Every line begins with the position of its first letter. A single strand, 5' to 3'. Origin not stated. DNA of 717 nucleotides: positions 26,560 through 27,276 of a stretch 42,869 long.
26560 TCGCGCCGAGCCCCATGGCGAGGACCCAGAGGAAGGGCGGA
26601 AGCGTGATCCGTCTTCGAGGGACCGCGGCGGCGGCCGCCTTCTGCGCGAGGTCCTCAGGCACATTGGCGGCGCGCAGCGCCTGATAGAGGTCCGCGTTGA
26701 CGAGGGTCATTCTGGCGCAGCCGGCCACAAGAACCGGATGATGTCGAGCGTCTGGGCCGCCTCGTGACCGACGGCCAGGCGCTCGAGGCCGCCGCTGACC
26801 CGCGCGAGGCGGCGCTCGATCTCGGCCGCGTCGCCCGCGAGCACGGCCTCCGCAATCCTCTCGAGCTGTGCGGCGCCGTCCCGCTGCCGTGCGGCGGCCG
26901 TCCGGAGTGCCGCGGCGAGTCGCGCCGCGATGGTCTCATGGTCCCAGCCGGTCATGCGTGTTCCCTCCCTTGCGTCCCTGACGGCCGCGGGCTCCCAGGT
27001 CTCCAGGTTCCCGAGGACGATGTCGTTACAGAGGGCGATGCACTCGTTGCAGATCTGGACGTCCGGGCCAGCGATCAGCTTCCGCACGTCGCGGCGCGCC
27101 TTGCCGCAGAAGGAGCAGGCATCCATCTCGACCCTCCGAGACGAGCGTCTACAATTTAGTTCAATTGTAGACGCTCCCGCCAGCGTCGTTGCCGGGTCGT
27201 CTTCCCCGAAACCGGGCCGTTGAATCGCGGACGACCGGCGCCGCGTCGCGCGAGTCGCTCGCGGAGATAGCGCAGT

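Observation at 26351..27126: Phage-encoded stand-alone ClpX zinc-binding domain coupled to a membrane protein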

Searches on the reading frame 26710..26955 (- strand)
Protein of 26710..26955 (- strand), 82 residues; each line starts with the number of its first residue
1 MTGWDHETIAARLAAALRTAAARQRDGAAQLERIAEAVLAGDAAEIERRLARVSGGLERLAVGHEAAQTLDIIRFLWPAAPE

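Call 47: search_protein_representatives(alignment_id=A3)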
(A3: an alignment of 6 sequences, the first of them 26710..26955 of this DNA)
Query: 6 sequences, 83 profile positions. Proteins with E-value up to 0.001 (for the whole library): 16; up to 1e-10: 3; up to 1e-30: 2. The best 16 are listed.
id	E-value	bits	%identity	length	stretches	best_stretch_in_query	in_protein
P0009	3.7e-37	142.6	-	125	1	1-81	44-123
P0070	2.9e-34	133.3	-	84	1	1-82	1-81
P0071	3.3e-29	117.1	-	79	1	23-83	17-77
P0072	2.1e-09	53.7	-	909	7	5-44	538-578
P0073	6.2e-08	49.0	-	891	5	9-48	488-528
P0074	2.3e-07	47.2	-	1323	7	8-57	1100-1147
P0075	3.2e-07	46.7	-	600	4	5-49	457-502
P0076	2.5e-06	43.8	-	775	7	9-58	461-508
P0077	2.9e-05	40.4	-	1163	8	8-61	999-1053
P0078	6.3e-05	39.3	-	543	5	9-53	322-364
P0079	1.1e-04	38.6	-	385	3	5-46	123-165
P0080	1.1e-04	38.5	-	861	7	7-41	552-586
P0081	1.3e-04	38.4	-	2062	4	53-75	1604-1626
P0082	1.5e-04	38.1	-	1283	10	9-49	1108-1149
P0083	1.6e-04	38.0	-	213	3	9-44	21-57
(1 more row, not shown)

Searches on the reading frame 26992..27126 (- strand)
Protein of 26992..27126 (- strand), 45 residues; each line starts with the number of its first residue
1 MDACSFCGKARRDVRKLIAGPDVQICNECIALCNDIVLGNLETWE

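Call 37: search_dna_similar(query=window:26992-27126:-, collection=phages, mode=protein, max_evalue=0.001, max_rows=60, rows=spread)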
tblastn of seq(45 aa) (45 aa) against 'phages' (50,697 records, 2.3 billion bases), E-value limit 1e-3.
Records with a match: 56; places in all: 56; records where one place covers at least 80% of the query: 19.
Best place of each record, by identity: 60-80% 20; <60% 36.
By first word of the organism name: Pseudomonas 20; Bacteriophage 12; Escherichia 9; Bacillus 2; Staphylococcus 2; Enterococcus 2; Listeria 2; Acinetobacter 2; Agrobacterium 2; Caulobacter 2; and 1 more.
By host as written in the record: - 21; Pseudomonas aeruginosa 6; Pseudomonas aeruginosa PAO1 5; Bacillus megaterium str. ATCC 43725 2; Staphylococcus aureus 2; Listeria monocytogenes 2; Escherichia coli K88 2; Agrobacterium tumefaciens C58 2; and 11 more.
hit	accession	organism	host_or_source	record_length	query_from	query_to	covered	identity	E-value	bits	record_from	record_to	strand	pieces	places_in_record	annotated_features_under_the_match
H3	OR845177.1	Escherichia phage EC22.5-2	Escherichia coli ATCC 25922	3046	4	37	76%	70.6%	1e-11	62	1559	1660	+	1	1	record has no annotation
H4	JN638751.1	Bacillus phage G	Bacillus megaterium str. ATCC 43725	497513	4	37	76%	67.6%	4e-11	60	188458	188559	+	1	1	258: gp258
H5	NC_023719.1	Bacillus phage G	Bacillus megaterium str. ATCC 43725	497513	4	37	76%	67.6%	4e-11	60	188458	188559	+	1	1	258: gp258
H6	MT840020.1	Bacteriophage sp.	human fecal samples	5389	1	37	82%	62.2%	8e-8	51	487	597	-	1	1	record has no annotation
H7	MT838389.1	Bacteriophage sp.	human fecal samples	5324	4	45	93%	53.5%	2e-7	49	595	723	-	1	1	record has no annotation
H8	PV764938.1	Sinorhizobium phage Phosso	Sinohrizobium meliloti NRRL L-50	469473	4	37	76%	64.7%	4e-9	54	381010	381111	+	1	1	ATP-dependent Clp protease ATP-binding subunit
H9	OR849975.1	Staphylococcus phage SA 1298 Kay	Staphylococcus aureus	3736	4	37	76%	64.7%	9e-9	54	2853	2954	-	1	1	record has no annotation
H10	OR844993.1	Staphylococcus phage SA 1306 Kay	Staphylococcus aureus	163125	4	37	76%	64.7%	9e-9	54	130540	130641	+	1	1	record has no annotation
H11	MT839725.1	Bacteriophage sp.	human fecal samples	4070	4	45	93%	52.3%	7e-7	48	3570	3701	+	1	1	record has no annotation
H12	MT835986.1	Bacteriophage sp.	human fecal samples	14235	4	42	87%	55.0%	2e-8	52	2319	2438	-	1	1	record has no annotation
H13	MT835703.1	Bacteriophage sp.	human fecal samples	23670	4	37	76%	62.9%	2e-7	50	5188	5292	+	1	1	record has no annotation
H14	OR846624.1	Enterococcus phage Efs 1-1-1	Enterococcus faecalis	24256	4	37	76%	61.8%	5e-10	57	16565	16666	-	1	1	record has no annotation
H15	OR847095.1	Listeria phage LM 4-11-1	Listeria monocytogenes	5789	4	37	76%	61.8%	8e-10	57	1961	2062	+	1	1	record has no annotation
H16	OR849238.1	Listeria phage LM 4-14-1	Listeria monocytogenes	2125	4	37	76%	61.8%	8e-10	57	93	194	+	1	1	record has no annotation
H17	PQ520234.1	Enterococcus phage IME_EF3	-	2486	4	37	76%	61.8%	2e-9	56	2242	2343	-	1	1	record has no annotation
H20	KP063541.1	Escherichia phage P88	Escherichia coli K88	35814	4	37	76%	61.8%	3e-8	52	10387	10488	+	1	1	carboxylate-amine ligase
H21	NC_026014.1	Escherichia phage P88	Escherichia coli K88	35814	4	37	76%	61.8%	3e-8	52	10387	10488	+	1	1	carboxylate--amine ligase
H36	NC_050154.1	Escherichia phage D6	Escherichia coli C600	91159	4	37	76%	52.9%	3e-5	44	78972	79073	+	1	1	carboxylate--amine ligase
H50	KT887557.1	Pseudomonas phage phi1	Pseudomonas aeruginosa WH-SGI-V-07651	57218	4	37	76%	50.0%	2e-5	44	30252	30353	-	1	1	ATP-dependent Clp protease ATP-binding subunit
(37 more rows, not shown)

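Call 38: get_annotated_region(hit=H21, flank=2500)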
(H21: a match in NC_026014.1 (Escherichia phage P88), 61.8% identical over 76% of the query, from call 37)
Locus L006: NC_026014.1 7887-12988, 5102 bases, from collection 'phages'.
description: Enterobacteria phage P88, complete genome.
organism: Escherichia phage P88 (NCBI taxid 1567486)
taxonomy: Viruses; Duplodnaviria; Heunggongvirae; Uroviricota; Caudoviricetes; Peduoviridae; Xuanwuvirus; Xuanwuvirus P88
host: Escherichia coli K88; source: -; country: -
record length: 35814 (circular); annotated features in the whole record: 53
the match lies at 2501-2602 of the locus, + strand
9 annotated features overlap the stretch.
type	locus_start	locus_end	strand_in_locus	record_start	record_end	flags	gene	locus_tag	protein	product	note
CDS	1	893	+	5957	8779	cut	-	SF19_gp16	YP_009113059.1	replication endonuclease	-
CDS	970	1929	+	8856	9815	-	-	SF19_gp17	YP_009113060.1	plasmid segregation protein ParM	-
CDS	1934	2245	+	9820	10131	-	-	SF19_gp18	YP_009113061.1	partition protein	recombinase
CDS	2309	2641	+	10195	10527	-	-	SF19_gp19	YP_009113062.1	carboxylate--amine ligase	ATP-dependent Clp protease ATP-binding subunit ClpX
CDS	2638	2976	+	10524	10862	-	-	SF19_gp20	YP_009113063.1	hypothetical protein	-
CDS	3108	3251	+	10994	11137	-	-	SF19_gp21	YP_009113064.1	hypothetical protein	-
CDS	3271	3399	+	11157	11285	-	-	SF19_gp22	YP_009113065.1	hypothetical protein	-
CDS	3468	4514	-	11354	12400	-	-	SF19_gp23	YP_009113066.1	portal protein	PBSX family phage portal protein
CDS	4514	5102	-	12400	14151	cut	-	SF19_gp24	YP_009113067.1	terminase large subunit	-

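Call 39: get_annotated_region(hit=H50, flank=2500)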
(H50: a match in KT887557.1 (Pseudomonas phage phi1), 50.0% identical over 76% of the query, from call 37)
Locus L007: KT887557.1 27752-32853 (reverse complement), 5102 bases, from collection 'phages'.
description: Pseudomonas phage phi1, complete genome.
organism: Pseudomonas phage phi1 (NCBI taxid 1754216)
taxonomy: Viruses; Duplodnaviria; Heunggongvirae; Uroviricota; Caudoviricetes; Detrevirus
host: Pseudomonas aeruginosa WH-SGI-V-07651; source: hospital; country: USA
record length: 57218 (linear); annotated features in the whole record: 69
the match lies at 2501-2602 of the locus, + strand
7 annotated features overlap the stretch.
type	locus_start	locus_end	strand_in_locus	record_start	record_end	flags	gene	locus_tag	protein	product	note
CDS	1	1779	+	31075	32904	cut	-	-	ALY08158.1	replication protein P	-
CDS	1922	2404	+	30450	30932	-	-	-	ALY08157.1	hypothetical protein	-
CDS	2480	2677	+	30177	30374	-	-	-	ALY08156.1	ATP-dependent Clp protease ATP-binding subunit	ClpX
CDS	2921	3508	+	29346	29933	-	-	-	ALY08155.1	hypothetical protein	Phage D3 protein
CDS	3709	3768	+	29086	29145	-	-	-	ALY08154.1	hypothetical protein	-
CDS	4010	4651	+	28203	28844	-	-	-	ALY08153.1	NinG protein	Bacteriophage Lambda NinG protein (Precursor)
CDS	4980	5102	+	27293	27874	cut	-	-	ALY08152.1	hypothetical protein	-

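Call 40: get_annotated_region(hit=H36, flank=2500)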
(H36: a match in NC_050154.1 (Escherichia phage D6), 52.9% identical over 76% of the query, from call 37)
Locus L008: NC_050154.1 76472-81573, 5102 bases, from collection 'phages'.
description: Escherichia phage D6, complete genome.
organism: Escherichia phage D6 (NCBI taxid 2014434)
taxonomy: Viruses; Duplodnaviria; Heunggongvirae; Uroviricota; Caudoviricetes
host: Escherichia coli C600; source: -; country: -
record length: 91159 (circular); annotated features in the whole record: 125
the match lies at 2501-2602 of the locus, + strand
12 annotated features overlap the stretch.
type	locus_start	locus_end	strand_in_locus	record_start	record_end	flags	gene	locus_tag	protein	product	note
CDS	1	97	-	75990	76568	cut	-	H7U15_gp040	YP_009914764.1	Ref-like RecA filament endonuclease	similar to P1 gene ref; orf87 protein; recombination enhancement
CDS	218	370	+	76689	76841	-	-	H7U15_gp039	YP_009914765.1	hypothetical protein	orf88 protein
CDS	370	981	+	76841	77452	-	-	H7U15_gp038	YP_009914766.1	DUF4406 domain-containing protein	orf89 protein; similar to N-term half gp57 of phage N15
CDS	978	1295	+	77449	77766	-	-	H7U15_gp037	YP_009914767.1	hypothetical protein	orf90 protein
CDS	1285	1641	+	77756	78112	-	-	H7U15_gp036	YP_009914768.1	hypothetical protein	orf91 protein; similar to mEpX2_029 protein of phage mEpX2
CDS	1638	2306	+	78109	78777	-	-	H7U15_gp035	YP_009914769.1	ead/Ea22-like family protein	orf92 protein; similar to gp41 of phage ES18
CDS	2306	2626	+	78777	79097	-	-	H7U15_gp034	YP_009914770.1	carboxylate--amine ligase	orf93 protein; similar to phage gP88 protein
CDS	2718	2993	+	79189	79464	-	-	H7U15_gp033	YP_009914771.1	DUF4752 family protein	orf94 protein; similar to SPN1S_0050 protein of phage SPN1S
CDS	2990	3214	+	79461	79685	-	-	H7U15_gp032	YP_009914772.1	hypothetical protein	orf95 protein; similar to gp47 phage oV10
CDS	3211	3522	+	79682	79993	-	-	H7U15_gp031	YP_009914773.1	hypothetical protein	orf96 protein; similar to mEp213_045 protein phage mEp213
CDS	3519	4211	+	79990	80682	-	-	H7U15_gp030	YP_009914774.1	metallophosphoesterase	similar to P1 gene ppp; orf97 protein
CDS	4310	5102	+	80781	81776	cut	-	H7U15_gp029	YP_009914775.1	HNH endonuclease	similar to P1 gene pdcB; orf98 protein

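Call 91: search_protein_families(library=ncbifam, proteins=[L006:2309-2641:+, L007:2480-2677:+], max_evalue=0.01)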
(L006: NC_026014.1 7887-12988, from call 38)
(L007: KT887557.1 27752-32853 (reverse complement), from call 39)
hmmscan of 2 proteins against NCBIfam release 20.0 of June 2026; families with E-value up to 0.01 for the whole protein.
L006:2309-2641:+ (110 aa): 2 families
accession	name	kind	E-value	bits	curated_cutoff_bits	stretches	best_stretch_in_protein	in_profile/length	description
TIGR00382.1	clpX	equivalog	2e-13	50.2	370.75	1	60-106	6-52/414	ATP-dependent protease ATP-binding subunit ClpX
NF003745.1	PRK05342.1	equivalog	4.8e-13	48.7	359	1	60-106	3-49/418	ATP-dependent Clp protease ATP-binding subunit ClpX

L007:2480-2677:+ (65 aa): 2 families
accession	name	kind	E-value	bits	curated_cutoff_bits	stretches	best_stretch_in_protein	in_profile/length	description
NF003745.1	PRK05342.1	equivalog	9.7e-11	41.2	359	1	2-46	2-46/418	ATP-dependent Clp protease ATP-binding subunit ClpX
TIGR00382.1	clpX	equivalog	1.8e-09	37.2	370.75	1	3-45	6-48/414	ATP-dependent protease ATP-binding subunit ClpX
